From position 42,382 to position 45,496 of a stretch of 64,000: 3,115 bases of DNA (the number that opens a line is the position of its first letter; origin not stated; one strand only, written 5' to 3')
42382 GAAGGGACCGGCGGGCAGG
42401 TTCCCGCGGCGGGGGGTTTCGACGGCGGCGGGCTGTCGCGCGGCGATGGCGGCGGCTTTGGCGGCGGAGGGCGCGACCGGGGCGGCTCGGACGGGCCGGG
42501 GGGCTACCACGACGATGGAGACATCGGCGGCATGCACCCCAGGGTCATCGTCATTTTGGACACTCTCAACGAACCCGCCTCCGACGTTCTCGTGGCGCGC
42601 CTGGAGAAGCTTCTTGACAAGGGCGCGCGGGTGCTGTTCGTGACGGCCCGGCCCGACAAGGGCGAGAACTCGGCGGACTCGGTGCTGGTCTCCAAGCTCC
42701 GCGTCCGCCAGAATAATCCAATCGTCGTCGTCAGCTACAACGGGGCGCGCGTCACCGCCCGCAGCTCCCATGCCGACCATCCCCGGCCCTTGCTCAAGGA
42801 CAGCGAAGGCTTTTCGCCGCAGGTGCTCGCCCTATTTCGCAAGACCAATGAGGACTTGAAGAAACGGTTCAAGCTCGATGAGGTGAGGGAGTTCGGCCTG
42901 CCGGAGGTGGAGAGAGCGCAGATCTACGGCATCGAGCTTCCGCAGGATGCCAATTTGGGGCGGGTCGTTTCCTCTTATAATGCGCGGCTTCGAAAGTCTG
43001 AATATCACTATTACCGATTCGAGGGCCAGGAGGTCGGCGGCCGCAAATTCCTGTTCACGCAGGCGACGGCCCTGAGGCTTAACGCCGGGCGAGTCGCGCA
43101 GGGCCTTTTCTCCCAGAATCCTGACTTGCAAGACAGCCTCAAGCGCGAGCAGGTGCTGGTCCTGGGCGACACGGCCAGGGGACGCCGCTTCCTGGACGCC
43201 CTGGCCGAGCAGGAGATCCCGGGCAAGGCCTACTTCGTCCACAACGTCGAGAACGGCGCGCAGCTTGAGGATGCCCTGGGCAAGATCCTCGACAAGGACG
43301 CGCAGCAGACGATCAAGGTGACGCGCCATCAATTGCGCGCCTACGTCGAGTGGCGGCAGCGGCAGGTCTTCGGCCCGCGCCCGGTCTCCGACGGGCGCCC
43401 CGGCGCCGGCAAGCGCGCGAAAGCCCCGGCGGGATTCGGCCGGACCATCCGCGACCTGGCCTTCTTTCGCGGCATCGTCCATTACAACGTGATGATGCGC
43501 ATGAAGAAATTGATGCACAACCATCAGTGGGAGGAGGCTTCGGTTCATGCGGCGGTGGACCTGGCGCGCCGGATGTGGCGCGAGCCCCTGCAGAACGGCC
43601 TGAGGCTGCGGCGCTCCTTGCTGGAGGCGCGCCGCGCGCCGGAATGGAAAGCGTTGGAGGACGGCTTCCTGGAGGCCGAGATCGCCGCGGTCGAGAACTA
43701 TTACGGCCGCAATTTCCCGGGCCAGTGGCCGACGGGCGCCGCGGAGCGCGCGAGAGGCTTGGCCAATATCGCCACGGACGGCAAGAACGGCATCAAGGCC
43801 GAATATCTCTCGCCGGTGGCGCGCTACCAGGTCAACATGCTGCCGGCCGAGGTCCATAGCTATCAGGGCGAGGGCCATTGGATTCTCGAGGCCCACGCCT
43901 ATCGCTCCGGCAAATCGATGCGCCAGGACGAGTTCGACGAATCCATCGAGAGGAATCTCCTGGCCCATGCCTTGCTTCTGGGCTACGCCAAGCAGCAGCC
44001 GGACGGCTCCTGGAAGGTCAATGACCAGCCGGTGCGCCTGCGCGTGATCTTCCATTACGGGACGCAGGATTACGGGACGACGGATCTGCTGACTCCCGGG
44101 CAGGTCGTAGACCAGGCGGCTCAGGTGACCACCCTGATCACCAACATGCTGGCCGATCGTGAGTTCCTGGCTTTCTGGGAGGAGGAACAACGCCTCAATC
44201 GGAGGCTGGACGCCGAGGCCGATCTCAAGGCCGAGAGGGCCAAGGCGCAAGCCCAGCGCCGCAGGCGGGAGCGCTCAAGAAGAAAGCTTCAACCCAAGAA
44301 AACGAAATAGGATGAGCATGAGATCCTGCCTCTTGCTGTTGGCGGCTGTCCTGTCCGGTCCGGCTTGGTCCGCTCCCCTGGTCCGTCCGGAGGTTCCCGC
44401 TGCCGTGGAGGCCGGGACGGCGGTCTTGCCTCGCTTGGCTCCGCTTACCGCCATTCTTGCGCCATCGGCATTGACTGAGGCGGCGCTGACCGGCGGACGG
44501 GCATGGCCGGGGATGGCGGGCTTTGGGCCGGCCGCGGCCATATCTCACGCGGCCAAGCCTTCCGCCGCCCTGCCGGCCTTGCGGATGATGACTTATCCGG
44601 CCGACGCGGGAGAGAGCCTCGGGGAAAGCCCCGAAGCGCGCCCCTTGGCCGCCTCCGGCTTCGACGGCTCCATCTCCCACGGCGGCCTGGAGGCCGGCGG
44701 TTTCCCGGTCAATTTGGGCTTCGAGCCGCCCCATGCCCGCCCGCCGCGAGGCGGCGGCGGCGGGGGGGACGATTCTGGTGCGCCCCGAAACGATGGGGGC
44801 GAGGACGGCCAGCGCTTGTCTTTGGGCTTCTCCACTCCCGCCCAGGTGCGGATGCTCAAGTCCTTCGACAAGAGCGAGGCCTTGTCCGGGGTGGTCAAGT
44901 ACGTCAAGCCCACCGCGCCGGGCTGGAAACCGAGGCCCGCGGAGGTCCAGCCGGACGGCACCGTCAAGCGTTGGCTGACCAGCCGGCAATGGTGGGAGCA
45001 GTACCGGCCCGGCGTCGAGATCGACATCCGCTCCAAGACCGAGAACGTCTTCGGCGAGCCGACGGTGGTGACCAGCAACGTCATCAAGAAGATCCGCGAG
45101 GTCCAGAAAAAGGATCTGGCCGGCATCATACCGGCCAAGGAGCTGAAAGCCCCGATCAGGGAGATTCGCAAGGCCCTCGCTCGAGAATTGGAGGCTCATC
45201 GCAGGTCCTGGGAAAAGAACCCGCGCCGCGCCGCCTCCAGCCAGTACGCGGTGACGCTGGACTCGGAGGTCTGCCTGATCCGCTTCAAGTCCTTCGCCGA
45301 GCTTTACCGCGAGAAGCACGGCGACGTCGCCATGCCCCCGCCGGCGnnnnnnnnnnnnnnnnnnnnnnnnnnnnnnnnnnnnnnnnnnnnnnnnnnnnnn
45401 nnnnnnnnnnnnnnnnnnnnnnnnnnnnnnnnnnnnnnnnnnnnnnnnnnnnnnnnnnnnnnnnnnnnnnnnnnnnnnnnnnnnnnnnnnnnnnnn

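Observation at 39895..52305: Unassigned locus of apparently exported ATP-grasp, HAD-like, PD-(D/E)xK-like and MFS proteins (best candidate for an undescribed system)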

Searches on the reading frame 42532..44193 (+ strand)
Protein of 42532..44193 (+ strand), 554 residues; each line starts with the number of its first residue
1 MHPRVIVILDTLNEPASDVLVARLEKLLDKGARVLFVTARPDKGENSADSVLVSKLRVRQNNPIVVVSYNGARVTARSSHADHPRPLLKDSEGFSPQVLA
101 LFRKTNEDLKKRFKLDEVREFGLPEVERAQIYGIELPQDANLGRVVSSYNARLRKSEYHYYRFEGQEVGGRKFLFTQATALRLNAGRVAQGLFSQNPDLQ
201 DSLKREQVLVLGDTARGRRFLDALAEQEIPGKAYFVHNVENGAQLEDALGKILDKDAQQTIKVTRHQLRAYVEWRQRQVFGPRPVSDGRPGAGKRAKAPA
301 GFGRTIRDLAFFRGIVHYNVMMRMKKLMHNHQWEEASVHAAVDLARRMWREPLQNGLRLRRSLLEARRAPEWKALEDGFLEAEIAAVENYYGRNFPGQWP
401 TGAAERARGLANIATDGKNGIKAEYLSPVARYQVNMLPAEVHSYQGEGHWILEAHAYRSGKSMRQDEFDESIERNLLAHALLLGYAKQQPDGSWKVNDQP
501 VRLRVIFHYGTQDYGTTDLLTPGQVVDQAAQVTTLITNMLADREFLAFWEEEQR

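Call 46: search_solved_structures(query=A3, max_evalue=1)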
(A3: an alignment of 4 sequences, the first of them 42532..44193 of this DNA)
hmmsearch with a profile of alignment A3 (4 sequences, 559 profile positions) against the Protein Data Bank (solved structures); distinct sequences matched with E-value up to 1: 0.

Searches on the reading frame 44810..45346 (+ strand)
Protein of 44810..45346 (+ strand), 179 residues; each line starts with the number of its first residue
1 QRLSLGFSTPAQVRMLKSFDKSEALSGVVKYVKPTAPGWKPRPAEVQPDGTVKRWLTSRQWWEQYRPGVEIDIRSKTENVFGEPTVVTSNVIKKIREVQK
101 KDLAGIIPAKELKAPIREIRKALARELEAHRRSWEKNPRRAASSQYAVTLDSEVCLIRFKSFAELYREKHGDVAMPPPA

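Call 100: search_protein_families(library=pfam, proteins=[window:44810-45346:+], max_evalue=10)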
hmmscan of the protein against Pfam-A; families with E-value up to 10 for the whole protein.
window:44810-45346:+ (179 aa): 3 families
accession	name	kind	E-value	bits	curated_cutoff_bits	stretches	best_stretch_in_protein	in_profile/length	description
PF12401.13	FhaA_N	-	0.06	14.2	25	1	117-153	27-62/115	FhaA, N-terminal domain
PF05443.17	ROS_MUCR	-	0.062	13.8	25.4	1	107-167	19-79/123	ROS/MUCR transcriptional regulator protein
PF24936.1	DUF7753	-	0.15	12.4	27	1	117-137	11-31/63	Domain of unknown function (DUF7753)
